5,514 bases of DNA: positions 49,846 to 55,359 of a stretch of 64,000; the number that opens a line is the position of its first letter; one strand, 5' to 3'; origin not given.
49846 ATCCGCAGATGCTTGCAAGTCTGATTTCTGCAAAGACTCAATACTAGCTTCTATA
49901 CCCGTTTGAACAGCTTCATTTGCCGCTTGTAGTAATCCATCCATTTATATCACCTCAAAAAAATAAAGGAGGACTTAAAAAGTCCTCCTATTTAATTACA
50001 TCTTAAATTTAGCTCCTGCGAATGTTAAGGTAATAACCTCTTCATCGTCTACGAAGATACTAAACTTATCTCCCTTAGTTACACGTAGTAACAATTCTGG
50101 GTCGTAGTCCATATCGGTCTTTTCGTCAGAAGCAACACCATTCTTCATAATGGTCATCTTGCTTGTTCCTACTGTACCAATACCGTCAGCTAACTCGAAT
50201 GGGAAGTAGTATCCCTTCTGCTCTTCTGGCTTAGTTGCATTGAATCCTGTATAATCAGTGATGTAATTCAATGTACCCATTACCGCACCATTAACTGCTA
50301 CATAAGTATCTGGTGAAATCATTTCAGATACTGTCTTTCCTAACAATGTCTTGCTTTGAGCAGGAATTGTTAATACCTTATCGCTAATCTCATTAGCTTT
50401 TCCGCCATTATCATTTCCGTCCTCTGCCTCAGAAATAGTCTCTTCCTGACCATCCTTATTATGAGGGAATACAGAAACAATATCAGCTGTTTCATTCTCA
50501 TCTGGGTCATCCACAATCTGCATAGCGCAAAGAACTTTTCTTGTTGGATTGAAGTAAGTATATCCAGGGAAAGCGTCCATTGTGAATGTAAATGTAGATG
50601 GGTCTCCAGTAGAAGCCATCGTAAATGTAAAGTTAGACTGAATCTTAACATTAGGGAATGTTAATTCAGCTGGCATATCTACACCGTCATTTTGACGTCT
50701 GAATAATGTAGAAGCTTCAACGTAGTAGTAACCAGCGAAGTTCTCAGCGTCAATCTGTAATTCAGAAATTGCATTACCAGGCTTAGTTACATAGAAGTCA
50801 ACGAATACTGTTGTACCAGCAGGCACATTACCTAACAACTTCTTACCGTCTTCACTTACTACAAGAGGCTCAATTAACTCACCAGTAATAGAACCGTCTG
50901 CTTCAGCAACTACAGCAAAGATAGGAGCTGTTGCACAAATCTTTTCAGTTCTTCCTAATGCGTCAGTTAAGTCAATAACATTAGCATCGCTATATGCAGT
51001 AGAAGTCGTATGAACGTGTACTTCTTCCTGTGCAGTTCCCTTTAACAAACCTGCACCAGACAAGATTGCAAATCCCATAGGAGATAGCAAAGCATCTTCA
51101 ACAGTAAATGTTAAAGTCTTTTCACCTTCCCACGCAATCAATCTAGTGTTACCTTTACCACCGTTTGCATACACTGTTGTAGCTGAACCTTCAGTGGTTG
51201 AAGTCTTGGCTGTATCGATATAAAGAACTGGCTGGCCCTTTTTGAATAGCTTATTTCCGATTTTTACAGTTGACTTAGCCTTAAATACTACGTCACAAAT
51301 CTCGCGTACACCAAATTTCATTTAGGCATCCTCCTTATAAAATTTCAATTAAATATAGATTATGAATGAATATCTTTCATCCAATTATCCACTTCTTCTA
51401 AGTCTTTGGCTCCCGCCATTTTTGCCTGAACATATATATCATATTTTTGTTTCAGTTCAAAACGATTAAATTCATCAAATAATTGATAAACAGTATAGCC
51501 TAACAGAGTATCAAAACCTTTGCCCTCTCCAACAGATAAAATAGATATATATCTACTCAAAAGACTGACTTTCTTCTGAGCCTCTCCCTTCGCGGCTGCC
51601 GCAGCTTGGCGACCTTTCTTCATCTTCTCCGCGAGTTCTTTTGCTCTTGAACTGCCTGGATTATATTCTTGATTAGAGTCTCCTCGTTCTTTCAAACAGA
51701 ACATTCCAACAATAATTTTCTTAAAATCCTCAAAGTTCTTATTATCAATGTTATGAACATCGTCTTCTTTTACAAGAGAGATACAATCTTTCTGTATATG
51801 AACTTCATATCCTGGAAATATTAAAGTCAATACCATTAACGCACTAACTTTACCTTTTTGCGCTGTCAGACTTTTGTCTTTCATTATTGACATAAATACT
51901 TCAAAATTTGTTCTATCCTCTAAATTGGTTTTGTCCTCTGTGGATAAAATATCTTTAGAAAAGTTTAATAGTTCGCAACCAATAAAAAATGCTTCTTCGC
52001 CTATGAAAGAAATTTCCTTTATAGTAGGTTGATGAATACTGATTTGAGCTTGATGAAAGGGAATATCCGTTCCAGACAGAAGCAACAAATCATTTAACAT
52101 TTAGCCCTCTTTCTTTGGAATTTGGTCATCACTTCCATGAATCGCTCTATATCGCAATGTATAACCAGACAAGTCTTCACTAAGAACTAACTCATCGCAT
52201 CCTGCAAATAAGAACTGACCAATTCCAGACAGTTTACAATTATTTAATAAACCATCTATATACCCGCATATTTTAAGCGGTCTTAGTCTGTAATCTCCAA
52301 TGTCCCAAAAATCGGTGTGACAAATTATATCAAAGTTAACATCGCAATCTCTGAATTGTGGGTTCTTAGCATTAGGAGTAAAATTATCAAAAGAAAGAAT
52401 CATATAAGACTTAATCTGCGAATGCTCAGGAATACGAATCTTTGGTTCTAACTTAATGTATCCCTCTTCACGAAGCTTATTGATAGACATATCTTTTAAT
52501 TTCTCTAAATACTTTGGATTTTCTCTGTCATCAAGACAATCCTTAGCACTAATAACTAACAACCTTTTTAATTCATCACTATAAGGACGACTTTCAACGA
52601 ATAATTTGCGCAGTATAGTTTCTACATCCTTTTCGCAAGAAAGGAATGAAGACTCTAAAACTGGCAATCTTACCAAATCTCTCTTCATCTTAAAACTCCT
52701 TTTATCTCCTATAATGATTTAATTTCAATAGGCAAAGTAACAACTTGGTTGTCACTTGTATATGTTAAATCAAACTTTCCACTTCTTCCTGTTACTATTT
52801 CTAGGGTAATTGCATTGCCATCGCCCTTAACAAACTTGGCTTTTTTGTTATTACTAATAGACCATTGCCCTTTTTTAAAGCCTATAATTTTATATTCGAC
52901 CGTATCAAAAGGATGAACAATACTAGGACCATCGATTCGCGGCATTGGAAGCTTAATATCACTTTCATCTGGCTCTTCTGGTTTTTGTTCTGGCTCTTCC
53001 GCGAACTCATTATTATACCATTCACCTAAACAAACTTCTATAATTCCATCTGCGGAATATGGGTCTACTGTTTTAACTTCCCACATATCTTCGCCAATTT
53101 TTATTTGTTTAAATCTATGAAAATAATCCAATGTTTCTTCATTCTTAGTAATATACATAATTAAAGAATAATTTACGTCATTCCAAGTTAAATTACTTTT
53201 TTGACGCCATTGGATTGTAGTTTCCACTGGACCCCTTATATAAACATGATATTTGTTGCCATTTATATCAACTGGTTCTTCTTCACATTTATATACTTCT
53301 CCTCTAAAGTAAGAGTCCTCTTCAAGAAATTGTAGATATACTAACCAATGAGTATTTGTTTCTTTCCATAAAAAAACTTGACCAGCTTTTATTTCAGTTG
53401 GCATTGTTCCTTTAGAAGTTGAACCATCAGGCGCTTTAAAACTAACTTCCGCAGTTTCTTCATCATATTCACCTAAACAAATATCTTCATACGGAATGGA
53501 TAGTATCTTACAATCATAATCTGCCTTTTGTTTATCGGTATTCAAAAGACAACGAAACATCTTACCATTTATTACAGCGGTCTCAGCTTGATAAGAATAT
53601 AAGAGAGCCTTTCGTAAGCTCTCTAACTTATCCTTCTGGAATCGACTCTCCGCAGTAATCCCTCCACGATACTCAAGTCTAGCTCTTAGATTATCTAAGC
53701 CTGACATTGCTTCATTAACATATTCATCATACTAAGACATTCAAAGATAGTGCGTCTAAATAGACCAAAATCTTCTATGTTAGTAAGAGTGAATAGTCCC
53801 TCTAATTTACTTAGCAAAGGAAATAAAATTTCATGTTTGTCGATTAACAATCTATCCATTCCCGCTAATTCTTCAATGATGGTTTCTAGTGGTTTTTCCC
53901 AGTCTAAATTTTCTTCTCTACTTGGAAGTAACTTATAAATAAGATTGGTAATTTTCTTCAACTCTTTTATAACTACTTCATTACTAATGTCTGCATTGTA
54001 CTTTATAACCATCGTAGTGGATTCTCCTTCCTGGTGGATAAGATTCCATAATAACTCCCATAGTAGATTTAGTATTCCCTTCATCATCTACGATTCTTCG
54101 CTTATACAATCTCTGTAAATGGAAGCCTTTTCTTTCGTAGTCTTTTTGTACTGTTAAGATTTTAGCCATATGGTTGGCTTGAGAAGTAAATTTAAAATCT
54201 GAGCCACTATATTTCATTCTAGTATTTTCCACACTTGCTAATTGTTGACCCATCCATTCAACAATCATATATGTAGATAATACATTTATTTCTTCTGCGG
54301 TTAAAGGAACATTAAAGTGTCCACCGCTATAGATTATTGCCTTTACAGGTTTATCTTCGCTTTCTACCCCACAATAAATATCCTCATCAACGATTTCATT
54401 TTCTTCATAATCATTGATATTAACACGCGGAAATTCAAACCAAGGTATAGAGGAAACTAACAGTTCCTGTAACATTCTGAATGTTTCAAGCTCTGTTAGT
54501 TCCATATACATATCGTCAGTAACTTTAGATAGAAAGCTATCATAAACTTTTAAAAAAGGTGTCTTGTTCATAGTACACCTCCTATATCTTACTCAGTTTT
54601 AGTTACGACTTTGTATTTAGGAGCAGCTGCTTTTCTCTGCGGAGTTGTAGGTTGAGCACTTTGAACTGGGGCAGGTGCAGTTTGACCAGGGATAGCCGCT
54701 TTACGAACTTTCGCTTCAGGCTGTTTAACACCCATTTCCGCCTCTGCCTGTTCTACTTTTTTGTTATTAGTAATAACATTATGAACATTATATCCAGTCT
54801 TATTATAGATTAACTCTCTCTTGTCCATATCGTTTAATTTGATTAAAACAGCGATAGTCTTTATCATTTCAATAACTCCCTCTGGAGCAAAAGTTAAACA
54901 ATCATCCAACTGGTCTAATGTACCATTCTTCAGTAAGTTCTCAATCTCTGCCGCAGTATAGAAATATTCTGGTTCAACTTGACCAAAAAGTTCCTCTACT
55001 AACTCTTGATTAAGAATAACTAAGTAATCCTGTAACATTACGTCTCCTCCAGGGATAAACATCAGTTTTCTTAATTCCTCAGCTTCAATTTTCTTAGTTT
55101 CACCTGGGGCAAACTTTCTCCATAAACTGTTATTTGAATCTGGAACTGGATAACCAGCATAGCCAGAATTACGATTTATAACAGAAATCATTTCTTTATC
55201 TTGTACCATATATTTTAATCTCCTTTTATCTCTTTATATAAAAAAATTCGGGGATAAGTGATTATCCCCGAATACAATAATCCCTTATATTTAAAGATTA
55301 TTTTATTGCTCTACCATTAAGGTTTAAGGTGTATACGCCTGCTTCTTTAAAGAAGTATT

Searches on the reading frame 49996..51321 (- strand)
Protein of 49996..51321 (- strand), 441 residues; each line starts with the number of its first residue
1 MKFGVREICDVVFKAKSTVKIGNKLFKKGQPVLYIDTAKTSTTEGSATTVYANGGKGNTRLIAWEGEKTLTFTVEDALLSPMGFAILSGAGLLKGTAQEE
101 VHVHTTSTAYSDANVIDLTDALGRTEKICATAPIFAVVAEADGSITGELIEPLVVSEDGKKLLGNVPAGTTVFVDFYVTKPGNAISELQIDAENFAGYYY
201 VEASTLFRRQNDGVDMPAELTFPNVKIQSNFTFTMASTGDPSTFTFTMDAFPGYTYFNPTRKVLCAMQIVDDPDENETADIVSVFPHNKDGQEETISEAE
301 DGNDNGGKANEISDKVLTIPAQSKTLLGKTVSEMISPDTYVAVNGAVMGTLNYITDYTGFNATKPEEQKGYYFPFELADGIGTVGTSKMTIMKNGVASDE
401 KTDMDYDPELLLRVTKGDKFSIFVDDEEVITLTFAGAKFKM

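Call 9: search_protein_families(library=phrogs, proteins=[window:49996-51321:-], max_evalue=0.001)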
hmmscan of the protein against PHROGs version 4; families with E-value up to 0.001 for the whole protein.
window:49996-51321:- (441 aa): 2 families
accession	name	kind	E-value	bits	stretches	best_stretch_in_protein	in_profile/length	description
phrog_2729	-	head and packaging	1.4e-52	179.5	1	1-254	3-235/252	virion structural protein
phrog_31690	-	unknown function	0.00016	23.1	1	341-424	5-84/107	-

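Call 10: search_protein_families(library=pfam, proteins=[window:49996-51321:-], max_evalue=0.01)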
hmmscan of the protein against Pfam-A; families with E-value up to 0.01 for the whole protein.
window:49996-51321:- (441 aa): 0 families

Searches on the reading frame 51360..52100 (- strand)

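Call 9: search_protein_families(library=phrogs, proteins=[window:51360-52100:-], max_evalue=0.001)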
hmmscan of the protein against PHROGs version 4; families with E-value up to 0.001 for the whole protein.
window:51360-52100:- (246 aa): 2 families
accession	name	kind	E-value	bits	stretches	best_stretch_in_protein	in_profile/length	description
phrog_4051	-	unknown function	9.1e-34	118.1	1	7-244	10-245/247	-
phrog_9724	-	unknown function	2.8e-11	44.4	1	21-244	21-261/269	-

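Call 10: search_protein_families(library=pfam, proteins=[window:51360-52100:-], max_evalue=0.01)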
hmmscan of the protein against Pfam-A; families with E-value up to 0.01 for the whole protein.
window:51360-52100:- (246 aa): 0 families

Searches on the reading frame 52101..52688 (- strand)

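Call 9: search_protein_families(library=phrogs, proteins=[window:52101-52688:-], max_evalue=0.001)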
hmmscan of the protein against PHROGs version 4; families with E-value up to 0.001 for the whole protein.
window:52101-52688:- (195 aa): 2 families
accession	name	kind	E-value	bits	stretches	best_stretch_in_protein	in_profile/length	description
phrog_6123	-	head and packaging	3.6e-13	50.5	1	37-181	38-180/185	virion structural protein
phrog_9587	-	unknown function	2.2e-06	29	1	93-163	74-143/167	-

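Call 10: search_protein_families(library=pfam, proteins=[window:52101-52688:-], max_evalue=0.01)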
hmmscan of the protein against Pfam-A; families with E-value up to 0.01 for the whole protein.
window:52101-52688:- (195 aa): 0 families

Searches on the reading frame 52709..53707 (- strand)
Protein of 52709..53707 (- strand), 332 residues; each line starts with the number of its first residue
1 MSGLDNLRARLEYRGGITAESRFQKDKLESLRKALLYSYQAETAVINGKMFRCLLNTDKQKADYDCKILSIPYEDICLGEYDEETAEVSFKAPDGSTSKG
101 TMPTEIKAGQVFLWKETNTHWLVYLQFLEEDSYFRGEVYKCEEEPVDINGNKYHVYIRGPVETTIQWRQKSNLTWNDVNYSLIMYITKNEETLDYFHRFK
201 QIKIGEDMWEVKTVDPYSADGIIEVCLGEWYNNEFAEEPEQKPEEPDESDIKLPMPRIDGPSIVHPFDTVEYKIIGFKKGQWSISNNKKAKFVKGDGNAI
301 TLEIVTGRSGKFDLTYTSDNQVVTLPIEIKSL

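Call 9: search_protein_families(library=phrogs, proteins=[window:52709-53707:-], max_evalue=0.001)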
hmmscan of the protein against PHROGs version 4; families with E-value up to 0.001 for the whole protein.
window:52709-53707:- (332 aa): 1 family
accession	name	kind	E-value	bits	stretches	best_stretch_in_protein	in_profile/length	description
phrog_31155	-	unknown function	4.9e-05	23.9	1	107-237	112-248/353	-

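Call 10: search_protein_families(library=pfam, proteins=[window:52709-53707:-], max_evalue=0.01)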
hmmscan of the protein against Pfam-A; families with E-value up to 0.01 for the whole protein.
window:52709-53707:- (332 aa): 0 families

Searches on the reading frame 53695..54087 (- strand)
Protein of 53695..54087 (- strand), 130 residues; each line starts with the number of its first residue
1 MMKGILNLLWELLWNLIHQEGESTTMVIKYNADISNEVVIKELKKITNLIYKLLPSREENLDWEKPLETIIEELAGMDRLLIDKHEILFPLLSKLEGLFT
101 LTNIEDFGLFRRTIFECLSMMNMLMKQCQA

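Call 11: search_protein_families(library=phrogs, proteins=[window:53695-54087:-], max_evalue=0.001)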
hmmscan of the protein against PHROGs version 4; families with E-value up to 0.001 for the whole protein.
window:53695-54087:- (130 aa): 2 families
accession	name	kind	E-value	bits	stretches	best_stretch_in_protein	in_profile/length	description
phrog_29637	-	unknown function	6.1e-13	49.9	1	42-126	20-101/104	-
phrog_5523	-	unknown function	1.7e-05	26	1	40-126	9-100/104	-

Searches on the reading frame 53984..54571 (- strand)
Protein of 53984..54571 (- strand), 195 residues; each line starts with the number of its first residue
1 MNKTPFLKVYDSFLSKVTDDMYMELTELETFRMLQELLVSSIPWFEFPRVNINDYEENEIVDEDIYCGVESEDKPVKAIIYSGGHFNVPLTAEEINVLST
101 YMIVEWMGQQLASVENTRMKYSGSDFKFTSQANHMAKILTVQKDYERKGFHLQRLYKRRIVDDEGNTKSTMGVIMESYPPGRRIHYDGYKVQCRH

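Call 11: search_protein_families(library=phrogs, proteins=[window:53984-54571:-], max_evalue=0.001)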
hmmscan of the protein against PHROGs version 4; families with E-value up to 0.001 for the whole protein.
window:53984-54571:- (195 aa): 1 family
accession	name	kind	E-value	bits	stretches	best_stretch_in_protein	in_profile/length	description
phrog_3853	-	unknown function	9.4e-31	107.6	1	3-162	2-142/146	-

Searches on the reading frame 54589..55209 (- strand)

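Call 11: search_protein_families(library=phrogs, proteins=[window:54589-55209:-], max_evalue=0.001)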
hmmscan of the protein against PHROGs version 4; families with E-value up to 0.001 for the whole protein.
window:54589-55209:- (206 aa): 1 family
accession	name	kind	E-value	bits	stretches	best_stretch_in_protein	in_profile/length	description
phrog_30998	-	unknown function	1.1e-05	25.9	1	37-152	56-172/224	-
